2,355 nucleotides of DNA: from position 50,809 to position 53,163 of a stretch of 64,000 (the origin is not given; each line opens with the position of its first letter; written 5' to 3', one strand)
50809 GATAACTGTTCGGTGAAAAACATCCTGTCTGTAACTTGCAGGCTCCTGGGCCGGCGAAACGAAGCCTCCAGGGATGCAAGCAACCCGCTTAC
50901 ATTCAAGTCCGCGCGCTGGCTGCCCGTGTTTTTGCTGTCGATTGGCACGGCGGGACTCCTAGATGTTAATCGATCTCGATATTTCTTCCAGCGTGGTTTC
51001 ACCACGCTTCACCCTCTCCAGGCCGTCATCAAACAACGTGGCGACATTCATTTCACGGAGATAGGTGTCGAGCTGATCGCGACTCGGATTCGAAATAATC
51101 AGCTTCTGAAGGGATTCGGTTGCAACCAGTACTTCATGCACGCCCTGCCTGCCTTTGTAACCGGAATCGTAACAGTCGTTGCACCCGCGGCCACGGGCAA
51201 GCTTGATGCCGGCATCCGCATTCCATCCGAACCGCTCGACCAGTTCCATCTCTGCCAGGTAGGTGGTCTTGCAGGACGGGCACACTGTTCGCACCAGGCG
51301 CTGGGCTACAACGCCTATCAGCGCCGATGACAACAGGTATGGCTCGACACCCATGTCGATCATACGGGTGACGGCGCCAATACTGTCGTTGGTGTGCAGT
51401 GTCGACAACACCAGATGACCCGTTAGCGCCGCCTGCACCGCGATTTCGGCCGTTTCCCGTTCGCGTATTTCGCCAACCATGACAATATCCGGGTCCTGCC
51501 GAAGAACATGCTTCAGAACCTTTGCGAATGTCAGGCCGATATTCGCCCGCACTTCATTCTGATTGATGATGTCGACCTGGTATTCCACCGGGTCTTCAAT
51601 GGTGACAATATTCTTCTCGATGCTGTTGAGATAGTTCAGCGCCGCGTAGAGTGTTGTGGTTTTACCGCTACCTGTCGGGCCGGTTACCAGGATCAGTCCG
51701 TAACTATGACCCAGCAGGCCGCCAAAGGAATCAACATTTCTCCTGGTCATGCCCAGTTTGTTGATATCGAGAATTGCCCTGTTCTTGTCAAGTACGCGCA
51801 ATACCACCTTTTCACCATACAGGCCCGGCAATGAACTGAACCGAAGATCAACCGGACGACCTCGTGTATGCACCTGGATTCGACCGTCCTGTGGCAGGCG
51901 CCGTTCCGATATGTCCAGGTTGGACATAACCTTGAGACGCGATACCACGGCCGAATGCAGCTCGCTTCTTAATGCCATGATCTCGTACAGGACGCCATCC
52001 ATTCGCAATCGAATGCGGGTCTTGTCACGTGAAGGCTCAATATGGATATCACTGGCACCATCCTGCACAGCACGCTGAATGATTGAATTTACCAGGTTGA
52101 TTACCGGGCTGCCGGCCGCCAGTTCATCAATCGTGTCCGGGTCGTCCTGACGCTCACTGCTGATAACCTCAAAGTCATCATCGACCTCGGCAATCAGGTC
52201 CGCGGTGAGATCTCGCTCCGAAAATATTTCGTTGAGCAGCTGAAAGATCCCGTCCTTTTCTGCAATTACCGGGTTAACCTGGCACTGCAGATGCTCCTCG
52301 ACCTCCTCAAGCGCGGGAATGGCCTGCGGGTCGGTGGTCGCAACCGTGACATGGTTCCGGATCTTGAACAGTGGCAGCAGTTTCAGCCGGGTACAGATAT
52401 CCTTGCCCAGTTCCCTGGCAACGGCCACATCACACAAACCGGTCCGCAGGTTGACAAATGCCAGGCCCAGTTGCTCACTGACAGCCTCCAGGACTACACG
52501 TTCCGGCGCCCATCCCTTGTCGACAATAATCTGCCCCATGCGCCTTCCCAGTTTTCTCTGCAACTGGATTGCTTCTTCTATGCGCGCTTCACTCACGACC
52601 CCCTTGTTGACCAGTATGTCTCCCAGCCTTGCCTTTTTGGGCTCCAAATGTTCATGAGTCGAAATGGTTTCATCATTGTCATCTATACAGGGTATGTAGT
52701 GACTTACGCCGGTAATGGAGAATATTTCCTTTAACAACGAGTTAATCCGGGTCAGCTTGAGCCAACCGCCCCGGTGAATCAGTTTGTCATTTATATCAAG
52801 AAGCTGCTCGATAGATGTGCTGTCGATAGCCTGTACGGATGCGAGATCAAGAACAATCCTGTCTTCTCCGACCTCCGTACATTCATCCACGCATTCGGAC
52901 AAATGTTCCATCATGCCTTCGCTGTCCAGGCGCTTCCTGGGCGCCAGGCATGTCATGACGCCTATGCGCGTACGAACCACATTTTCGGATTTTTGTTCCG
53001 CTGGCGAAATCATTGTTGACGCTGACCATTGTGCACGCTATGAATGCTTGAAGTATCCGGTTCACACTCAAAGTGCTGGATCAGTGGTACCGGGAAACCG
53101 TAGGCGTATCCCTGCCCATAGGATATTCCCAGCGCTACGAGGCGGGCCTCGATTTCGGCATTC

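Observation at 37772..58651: Non-canonical type II secretion / type IV filament hybrid locus with built-in c-di-GMP circuitry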

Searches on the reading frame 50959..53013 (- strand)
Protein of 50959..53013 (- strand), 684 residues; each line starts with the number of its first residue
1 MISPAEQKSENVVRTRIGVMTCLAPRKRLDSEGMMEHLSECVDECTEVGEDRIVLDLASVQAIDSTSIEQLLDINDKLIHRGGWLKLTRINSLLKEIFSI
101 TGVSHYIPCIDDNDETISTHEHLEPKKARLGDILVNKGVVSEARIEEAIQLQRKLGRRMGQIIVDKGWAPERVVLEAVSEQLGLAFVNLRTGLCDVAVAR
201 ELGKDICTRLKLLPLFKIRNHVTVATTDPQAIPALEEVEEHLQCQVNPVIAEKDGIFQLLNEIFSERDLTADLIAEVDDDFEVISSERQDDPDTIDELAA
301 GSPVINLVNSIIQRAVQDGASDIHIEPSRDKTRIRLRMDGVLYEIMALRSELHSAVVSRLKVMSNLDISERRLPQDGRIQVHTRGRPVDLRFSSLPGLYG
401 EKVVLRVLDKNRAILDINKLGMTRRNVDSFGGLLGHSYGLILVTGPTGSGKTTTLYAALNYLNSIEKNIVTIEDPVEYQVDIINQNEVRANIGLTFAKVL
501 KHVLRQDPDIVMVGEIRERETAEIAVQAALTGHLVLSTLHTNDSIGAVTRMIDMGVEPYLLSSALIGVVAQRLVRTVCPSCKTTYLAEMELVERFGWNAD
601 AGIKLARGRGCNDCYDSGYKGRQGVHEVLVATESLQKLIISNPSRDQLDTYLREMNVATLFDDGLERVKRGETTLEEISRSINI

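Call 3: search_protein_families(library=pfam, proteins=[window:50959-53013:-], max_evalue=0.01)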
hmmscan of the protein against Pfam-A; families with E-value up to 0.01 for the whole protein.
window:50959-53013:- (684 aa): 9 families
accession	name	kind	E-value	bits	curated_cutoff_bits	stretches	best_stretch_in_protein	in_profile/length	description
PF00437.27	T2SSE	-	1.1e-135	452.5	24.9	1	301-680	5-370/370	Type II/IV secretion system protein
PF05157.20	MshEN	-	4.4e-13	49.5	23.1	1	182-267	1-87/90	MshEN domain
PF01740.26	STAS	-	1.1e-09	38.4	22.6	1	36-112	25-102/106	STAS domain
PF13401.12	AAA_22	-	0.00091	20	27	1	438-478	5-45/130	AAA domain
PF13191.12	AAA_16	-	0.0011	19.9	32.6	1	435-486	21-64/167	AAA ATPase domain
PF13466.11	STAS_2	-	0.0016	19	29.2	1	43-103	20-79/80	STAS domain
PF25199.1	nSTAND_NTPase5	-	0.0027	18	34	1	437-475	40-79/145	Novel STAND NTPase 5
PF13476.12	AAA_23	-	0.0039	18.3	27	0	437-457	18-38/201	AAA domain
PF20720.3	nSTAND3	-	0.0043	17.2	27.2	0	438-478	17-57/155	Novel STAND NTPase 3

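Call 5: search_protein_families(library=ncbifam, proteins=[window:50959-53013:-], max_evalue=0.01)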
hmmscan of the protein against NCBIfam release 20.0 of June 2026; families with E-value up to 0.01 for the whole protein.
window:50959-53013:- (684 aa): 30 families (the best 25 are shown)
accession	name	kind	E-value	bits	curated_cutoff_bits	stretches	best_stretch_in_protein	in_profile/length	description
TIGR02533.1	type_II_gspE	equivalog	9.2e-175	581.9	630.25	1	209-680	11-484/486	type II secretion system ATPase GspE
TIGR02538.1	type_IV_pilB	equivalog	1.1e-171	572.3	675.65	1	130-681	2-561/564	type IV-A pilus assembly ATPase PilB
NF007755.0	PRK10436.1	equivalog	1.3e-139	465.8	617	1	204-681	11-458/465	type II secretion system protein GspE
NF053534.1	T4PilAsmATPsTfpB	equivalog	1e-133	446.8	850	1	178-681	72-581/584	type IV pilus assembly ATPase TfpB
NF041000.1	ATPase_ComGA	equivalog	1.6e-77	260.1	300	1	310-575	2-266/267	competence type IV pilus ATPase ComGA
TIGR01420.1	pilT_fam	subfamily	3.5e-55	187.6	319.1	1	309-577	3-271/343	PilT/PilU family type 4a pilus ATPase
TIGR02525.1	plasmid_TraJ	equivalog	2.9e-26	92.3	368.3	1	403-555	120-273/372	plasmid transfer ATPase TraJ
NF058587.1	archaellum_moto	equivalog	1.6e-18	66.8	550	1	440-551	277-393/527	archaellum flagellar ATPase motor FlaI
TIGR02524.1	dot_icm_DotB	equivalog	7.5e-17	61.6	463.3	1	438-552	134-257/358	Dot/Icm type IV secretion system ATPase DotB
TIGR02782.1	TrbB_P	equivalog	4.1e-16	59.1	304.55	1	440-552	138-253/303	P-type conjugative transfer ATPase TrbB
NF012033.0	PRK15489.1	equivalog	1.3e-15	56.6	537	1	114-267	477-630/703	glycosyl transferase family protein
NF053729.1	c-di-GMP_motif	domain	4e-15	55.3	38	1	129-181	1-53/53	cyclic di-GMP-binding domain-containing protein, MshE-related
TIGR02788.1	VirB11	equivalog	2.8e-14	52.9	249.95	1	441-555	147-266/308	P-type DNA transfer ATPase VirB11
NF010469.0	PRK13894.1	subfamily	8.1e-14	51.7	508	1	441-551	152-264/320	conjugal transfer ATPase TrbB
NF053672.1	bindosome_BasE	exception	2.8e-13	49.5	1000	1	442-570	274-408/512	bindosome assembly system ATPase subunit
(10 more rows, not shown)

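Call 9: find_related_loci(query=window:50959-53013:-, collection=genome_contigs, flank=10000)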
Query window:50959-53013:- (684 aa) in genome_contigs; peptide patterns used: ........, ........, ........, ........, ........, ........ (x = any residue, [..] = any of these).
600 stretches matched a pattern (row limit reached: there are more); 531 encode a relative of the query (tblastn E <= 1e-3); the best 80 are kept; 80 distinct loci.
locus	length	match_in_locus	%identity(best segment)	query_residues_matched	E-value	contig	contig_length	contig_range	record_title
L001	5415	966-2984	65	12-683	0e+0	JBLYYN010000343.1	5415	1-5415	MAG: Gammaproteobacteria bacterium isolate DBRS2.bin3 k97_894704, whole genome shotgun sequence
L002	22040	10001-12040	62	6-684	0e+0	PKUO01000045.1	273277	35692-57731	MAG: Sedimenticola sp. isolate BM503 sc_27, whole genome shotgun sequence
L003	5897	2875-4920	61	1-684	0e+0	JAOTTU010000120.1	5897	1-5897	MAG: Gammaproteobacteria bacterium isolate 13_July_SF_Bin31 13_July_SF_Bin31_scaffold_6711_c1, whole genome shotgun sequ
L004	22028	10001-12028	61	6-684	0e+0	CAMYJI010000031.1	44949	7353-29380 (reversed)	MAG: uncultured Ectothiorhodospiraceae bacterium isolate ES_Gamma_053 genome assembly, contig: scaffold_652, whole genom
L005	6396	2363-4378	61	9-683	0e+0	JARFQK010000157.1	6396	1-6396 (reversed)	MAG: Gammaproteobacteria bacterium isolate MAG_Ve_Sed_22 k141_467450, whole genome shotgun sequence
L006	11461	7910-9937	62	6-684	0e+0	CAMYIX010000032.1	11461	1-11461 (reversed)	MAG: uncultured Ectothiorhodospiraceae bacterium isolate ES_Gamma_052 genome assembly, contig: scaffold_1848, whole geno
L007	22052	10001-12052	61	1-683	0e+0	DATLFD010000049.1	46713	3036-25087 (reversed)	MAG TPA_asm: Gammaproteobacteria bacterium isolate SMAG_U14393 k141_3472490, whole genome shotgun sequence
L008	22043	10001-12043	60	1-684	0e+0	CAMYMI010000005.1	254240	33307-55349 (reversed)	MAG: uncultured Ectothiorhodospiraceae bacterium isolate ES_Gamma_050 genome assembly, contig: scaffold_50, whole genome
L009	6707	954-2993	60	1-683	0e+0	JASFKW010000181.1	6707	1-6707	MAG: Gammaproteobacteria bacterium isolate D0817M02metaG_Bin_8 D0817M02metaG_FD_scaffold_6217_c1, whole genome shotgun s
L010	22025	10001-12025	61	12-683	0e+0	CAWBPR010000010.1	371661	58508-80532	MAG: uncultured Gammaproteobacteria bacterium isolate MFD03804.bin.2.3 genome assembly, contig: contig_15612, whole geno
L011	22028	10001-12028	61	10-683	0e+0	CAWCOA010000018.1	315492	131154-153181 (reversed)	MAG: uncultured Gammaproteobacteria bacterium isolate MFD03804.bin.1.37 genome assembly, contig: contig_29782, whole gen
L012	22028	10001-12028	61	13-684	0e+0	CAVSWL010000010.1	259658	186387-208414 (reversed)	MAG: uncultured Gammaproteobacteria bacterium isolate MFD05684.bin.3.143 genome assembly, contig: contig_21114, whole ge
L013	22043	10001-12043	60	1-684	0e+0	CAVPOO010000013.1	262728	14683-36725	MAG: uncultured Gammaproteobacteria bacterium isolate MFD09779.bin.2.228 genome assembly, contig: contig_23653, whole ge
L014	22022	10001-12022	61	12-684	0e+0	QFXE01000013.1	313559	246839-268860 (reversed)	MAG: endosymbiont of Escarpia spicata isolate A1462 scaffold167172_len313559_cov110_read99_cluster25, whole genome shotg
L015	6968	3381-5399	62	12-684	0e+0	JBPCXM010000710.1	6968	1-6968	MAG: Pseudomonadales bacterium isolate MAG_seacave_111 S1Ck127_820603, whole genome shotgun sequence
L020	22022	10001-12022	59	7-684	0e+0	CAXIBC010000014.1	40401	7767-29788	MAG TPA_asm: uncultured Oleispira sp. isolate ERR7163074_metabat2_42 genome assembly, contig: ERZ8868524.557, whole geno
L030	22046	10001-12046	58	1-683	0e+0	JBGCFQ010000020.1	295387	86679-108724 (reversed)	MAG: Pseudomonadales bacterium isolate SGMAG-17 contig20, whole genome shotgun sequence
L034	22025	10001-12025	58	12-683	0e+0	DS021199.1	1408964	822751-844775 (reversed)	Olavius algarvensis Gamma 3 endosymbiont Gutless_Worm_Scaffold2 genomic scaffold, whole genome shotgun sequence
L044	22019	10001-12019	55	3-683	0e+0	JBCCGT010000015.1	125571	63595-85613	MAG: Pseudomonadota bacterium isolate P01_B01_bin.5 k141_1851020_length_125571_cov_21.9076, whole genome shotgun sequenc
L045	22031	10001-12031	54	14-684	0e+0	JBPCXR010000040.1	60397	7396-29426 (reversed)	MAG: Pseudomonadales bacterium isolate MAG_seacave_11 S1Ck127_1452129, whole genome shotgun sequence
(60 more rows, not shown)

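Call 17: search_solved_structures(query=window:50959-53013:-, max_evalue=1e-20)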
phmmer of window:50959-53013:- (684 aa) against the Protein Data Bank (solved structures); distinct sequences matched with E-value up to 1e-20: 22.
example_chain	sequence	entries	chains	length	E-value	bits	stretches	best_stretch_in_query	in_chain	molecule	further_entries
6f8l_G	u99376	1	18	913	7.6e-138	463.6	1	125-679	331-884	Type IV pilus assembly protein PilF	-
4pht_A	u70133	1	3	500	8e-131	440.4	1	228-680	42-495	General secretory pathway protein E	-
1p9r_A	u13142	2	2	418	1.6e-130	439.4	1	274-681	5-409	General secretion pathway protein E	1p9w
5zfr_A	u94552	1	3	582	6.2e-130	437.5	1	121-680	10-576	Type IV pilus biogenesis ATPase PilB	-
3jc8_Ba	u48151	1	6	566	1.9e-129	435.9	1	128-678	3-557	Type IV-A pilus assembly ATPase PilB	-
4kss_A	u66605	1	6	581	7.4e-129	434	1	284-680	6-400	Type II secretion system protein E, hemolysin-coregulated protein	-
4ksr_A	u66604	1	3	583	7.4e-129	433.9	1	284-680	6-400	Type II secretion system protein E, Hemolysin-coregulated protein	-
5tsg_B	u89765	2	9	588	2.7e-127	428.8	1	126-680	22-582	Type IV pilus biogenesis ATPase PilB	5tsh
6olj_C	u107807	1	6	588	1.1e-126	426.8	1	126-680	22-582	Type IV pilus biogenesis ATPase PilB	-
5oiu_A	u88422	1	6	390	5.3e-105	355.1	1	306-679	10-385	Type IV pilus assembly protein PilF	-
5it5_F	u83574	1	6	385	7.5e-105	354.6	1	307-679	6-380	ATP binding motif-containing protein PilF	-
6ejf_A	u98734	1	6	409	8.3e-105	354.5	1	307-679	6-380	Type IV pilus assembly protein PilF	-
5fl3_A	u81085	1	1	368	9e-36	126.4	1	311-575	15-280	PILI RETRACTION PROTEIN PILT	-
8dze_A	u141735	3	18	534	1.1e-34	122.8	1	319-672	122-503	BfpD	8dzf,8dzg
2ewv_A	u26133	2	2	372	2.6e-34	121.6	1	310-575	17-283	twitching motility protein PilT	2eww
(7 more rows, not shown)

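Call 23: find_encoding_contigs(protein=window:50959-53013:-, flank=1000, max_places=3)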
Protein window:50959-53013:- (684 aa): 2 contigs read that carry it; 2 places shown.
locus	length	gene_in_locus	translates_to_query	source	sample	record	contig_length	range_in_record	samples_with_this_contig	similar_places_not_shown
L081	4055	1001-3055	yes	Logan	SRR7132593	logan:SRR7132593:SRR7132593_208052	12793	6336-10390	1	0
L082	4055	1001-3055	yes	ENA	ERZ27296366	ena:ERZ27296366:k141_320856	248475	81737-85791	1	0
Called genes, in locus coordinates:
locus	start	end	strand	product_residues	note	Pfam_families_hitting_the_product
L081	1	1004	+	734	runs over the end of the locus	PF01590:GAF (weak), PF00990:GGDEF, PF00563:EAL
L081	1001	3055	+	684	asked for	PF01740:STAS, PF13466:STAS_2 (weak), PF05157:MshEN, PF00437:T2SSE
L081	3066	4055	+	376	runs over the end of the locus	PF00482:T2SSF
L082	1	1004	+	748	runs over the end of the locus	PF01590:GAF (weak), PF00990:GGDEF, PF00563:EAL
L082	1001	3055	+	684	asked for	PF01740:STAS, PF13466:STAS_2 (weak), PF05157:MshEN, PF00437:T2SSE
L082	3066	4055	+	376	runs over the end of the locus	PF00482:T2SSF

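Call 24: search_dna_similar(query=window:50959-53013:-, collection=plasmids, mode=protein, max_rows=30)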
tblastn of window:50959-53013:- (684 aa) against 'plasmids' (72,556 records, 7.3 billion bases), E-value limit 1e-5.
The search stops at 5000 records and this limit was reached: more records match than are counted here, and every count below describes the 5000 best-scoring records only.
Records with a match: at least 5000; places in all: 7749; records where one place covers at least 80% of the query: 33.
Best place of each record, by identity: <60% 5000.
By first word of the organism name: Escherichia 2292; Klebsiella 556; Salmonella 530; Pseudomonas 239; Acinetobacter 162; Vibrio 146; Shigella 144; Ralstonia 122; Serratia 110; Enterobacter 88; and 159 more.
By predicted mobility (MOB-suite, as given by PLSDB): conjugative 3370; non-mobilizable 1019; mobilizable 611.
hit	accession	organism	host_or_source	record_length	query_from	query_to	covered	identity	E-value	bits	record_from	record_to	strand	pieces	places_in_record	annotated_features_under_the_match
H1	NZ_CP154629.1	Acetoanaerobium noterae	cell culture,Sludge of a digestion ...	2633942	117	684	83%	41.2%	1e-135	447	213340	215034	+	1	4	none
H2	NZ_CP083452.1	Comamonas odontotermitis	cell culture,cucumber rhizosphere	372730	130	680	81%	41.7%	2e-123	412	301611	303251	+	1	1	gspE: type II secretion system ATPase GspE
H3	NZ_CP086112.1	Skermanella rosea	single cell,hydrocarbon-contaminated ...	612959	129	680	81%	41.1%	5e-115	387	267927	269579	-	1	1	ATPase, T2SS/T4P/T4SS family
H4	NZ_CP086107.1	Skermanella mucosa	single cell,crude oil contaminated ...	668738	129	680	81%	41.1%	6e-115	387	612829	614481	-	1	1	ATPase, T2SS/T4P/T4SS family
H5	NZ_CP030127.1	Indioceanicola profundi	sediment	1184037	123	681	82%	39.9%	4e-112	379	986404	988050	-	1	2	none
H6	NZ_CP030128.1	Indioceanicola profundi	sediment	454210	134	680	80%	40.6%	2e-116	392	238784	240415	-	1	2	ATPase, T2SS/T4P/T4SS family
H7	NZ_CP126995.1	Acidisoma sp. PAMC 29798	cell culture,lichen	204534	129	683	81%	39.8%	5e-116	390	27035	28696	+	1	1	GspE/PulE family protein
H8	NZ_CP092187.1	Deinococcus sp. KNUC1210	Setaria viridis,cell ...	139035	130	678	80%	40.1%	2e-109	371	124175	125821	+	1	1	ATPase, T2SS/T4P/T4SS family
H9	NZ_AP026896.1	Aeromonas caviae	Microbe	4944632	124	680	81%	39.5%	3e-103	353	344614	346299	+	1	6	none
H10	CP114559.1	Candidatus Manganitrophus sp.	activated carbon metagenome,metagenomic ...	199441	111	678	83%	37.4%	8e-115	387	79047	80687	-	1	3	ATPase, T2SS/T4P/T4SS family | prepilin-type N-terminal cleavage/methylation domain-containing ...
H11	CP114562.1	Candidatus Manganitrophus sp.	activated carbon metagenome,metagenomic ...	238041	111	678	83%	37.4%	8e-115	387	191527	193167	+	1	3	ATPase, T2SS/T4P/T4SS family | prepilin-type N-terminal cleavage/methylation domain-containing ...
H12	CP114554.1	Candidatus Manganitrophus sp.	activated carbon metagenome,metagenomic ...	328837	111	678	83%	37.4%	8e-115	387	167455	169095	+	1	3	ATPase, T2SS/T4P/T4SS family | prepilin-type N-terminal cleavage/methylation domain-containing ...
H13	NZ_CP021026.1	Rhizobium sp. TAL182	Phaseolus vulgaris,cell culture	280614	130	683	81%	38.1%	1e-97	337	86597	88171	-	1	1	GspE/PulE family protein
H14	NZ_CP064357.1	Miltoncostaea oceani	pure culture,marine sediment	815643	129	683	81%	37.4%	1e-100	345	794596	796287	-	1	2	GspE/PulE family protein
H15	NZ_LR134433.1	Legionella adelaidensis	environmental,Cooling tower water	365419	108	682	84%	36.0%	3e-110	374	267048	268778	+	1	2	GspE/PulE family protein | hypothetical protein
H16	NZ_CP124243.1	Yersinia enterocolitica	-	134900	229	680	66%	45.8%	8e-115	387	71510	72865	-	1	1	gspE: type II secretion system ATPase GspE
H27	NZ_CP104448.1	Acinetobacter baumannii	Homo sapiens,sputum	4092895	122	680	82%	36.1%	7e-100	343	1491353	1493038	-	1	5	none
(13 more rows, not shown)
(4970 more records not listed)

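Call 25: get_annotated_region(hit=H9, flank=20000)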
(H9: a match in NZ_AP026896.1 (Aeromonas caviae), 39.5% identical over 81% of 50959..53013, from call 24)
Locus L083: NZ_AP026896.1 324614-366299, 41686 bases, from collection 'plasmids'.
description: Aeromonas caviae strain KAM479 plasmid pKAM479_3, complete sequence
organism: Aeromonas caviae (NCBI taxid 648)
taxonomy: Bacteria; Pseudomonadota; Gammaproteobacteria; Aeromonadales; Aeromonadaceae; Aeromonas; Aeromonas caviae
host: -; source: Microbe; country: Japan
typing (MOB-suite, as given by PLSDB): non-mobilizable
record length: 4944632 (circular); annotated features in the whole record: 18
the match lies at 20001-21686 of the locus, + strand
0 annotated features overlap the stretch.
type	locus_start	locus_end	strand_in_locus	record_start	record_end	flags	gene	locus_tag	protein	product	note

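Call 36: get_annotated_region(hit=H27, flank=4000)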
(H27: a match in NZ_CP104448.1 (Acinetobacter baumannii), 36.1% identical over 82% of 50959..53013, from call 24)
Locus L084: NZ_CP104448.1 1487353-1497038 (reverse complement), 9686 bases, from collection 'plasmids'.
description: Acinetobacter baumannii strain 2021CK-01407 plasmid unnamed1, complete sequence
organism: Acinetobacter baumannii (NCBI taxid 470)
taxonomy: Bacteria; Pseudomonadota; Gammaproteobacteria; Moraxellales; Moraxellaceae; Acinetobacter; Acinetobacter baumannii
host: -; source: Homo sapiens,sputum; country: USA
typing (MOB-suite, as given by PLSDB): mobilizable; replicon rep_cluster_1527; relaxase MOBP,MOBP
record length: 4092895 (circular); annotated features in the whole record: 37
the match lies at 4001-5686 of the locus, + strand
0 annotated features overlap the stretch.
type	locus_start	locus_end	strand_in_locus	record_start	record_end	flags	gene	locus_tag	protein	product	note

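Call 37: get_annotated_region(hit=H2, flank=12000)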
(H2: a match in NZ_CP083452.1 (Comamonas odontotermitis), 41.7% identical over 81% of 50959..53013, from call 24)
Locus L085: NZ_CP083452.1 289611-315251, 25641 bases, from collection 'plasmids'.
description: Comamonas odontotermitis strain WLL plasmid unnamed1, complete sequence
organism: Comamonas odontotermitis (NCBI taxid 379895)
taxonomy: Bacteria; Pseudomonadota; Betaproteobacteria; Burkholderiales; Comamonadaceae; Comamonas; Comamonas odontotermitis
host: -; source: cell culture,cucumber rhizosphere; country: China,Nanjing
typing (MOB-suite, as given by PLSDB): non-mobilizable
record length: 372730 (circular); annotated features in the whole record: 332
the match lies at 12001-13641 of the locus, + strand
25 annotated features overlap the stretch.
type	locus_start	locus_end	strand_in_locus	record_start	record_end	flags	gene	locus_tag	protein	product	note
CDS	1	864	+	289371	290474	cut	-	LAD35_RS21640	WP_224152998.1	SprT family zinc-dependent metalloprotease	GO:0006508 - proteolysis [Evidence IEA]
CDS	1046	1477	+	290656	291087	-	-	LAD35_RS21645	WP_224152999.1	rhodanese-like domain-containing protein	-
CDS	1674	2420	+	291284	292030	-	-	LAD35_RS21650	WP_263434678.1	ABC transporter permease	-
CDS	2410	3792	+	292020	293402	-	-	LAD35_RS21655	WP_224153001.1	ABC transporter ATP-binding protein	-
CDS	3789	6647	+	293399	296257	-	-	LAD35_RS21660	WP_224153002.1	class I SAM-dependent methyltransferase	-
CDS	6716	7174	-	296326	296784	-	lysM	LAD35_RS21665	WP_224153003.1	peptidoglycan-binding protein LysM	-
CDS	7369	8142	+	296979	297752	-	-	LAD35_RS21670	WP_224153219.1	type III pantothenate kinase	GO:0015937 - coenzyme A biosynthetic process [Evidence IEA]; GO:0016310 - phosphorylation [Evidence IEA]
CDS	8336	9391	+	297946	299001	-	rfbB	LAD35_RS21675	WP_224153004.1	dTDP-glucose 4,6-dehydratase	GO:0019305 - dTDP-rhamnose biosynthetic process [Evidence IEA]; GO:0009243 - O antigen biosynthetic process [Evidence ...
CDS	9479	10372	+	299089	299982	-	rfbD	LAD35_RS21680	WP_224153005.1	dTDP-4-dehydrorhamnose reductase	-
CDS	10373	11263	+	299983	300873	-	rfbA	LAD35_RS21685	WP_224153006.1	glucose-1-phosphate thymidylyltransferase RfbA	GO:0019305 - dTDP-rhamnose biosynthetic process [Evidence IEA]; GO:0009243 - O antigen biosynthetic process [Evidence ...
CDS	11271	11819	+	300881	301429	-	rfbC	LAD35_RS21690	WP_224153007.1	dTDP-4-dehydrorhamnose 3,5-epimerase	GO:0019305 - dTDP-rhamnose biosynthetic process [Evidence IEA]; GO:0009243 - O antigen biosynthetic process [Evidence ...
CDS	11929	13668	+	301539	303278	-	gspE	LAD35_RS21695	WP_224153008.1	type II secretion system ATPase GspE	GO:0015628 - protein secretion by the type II secretion system [Evidence IEA]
CDS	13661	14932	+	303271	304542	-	-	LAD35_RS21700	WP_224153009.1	type II secretion system F family protein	-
CDS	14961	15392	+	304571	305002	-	gspG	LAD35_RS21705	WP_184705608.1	type II secretion system major pseudopilin GspG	GO:0015628 - protein secretion by the type II secretion system [Evidence IEA]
CDS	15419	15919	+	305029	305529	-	-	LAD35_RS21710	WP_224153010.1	GspH/FimT family pseudopilin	-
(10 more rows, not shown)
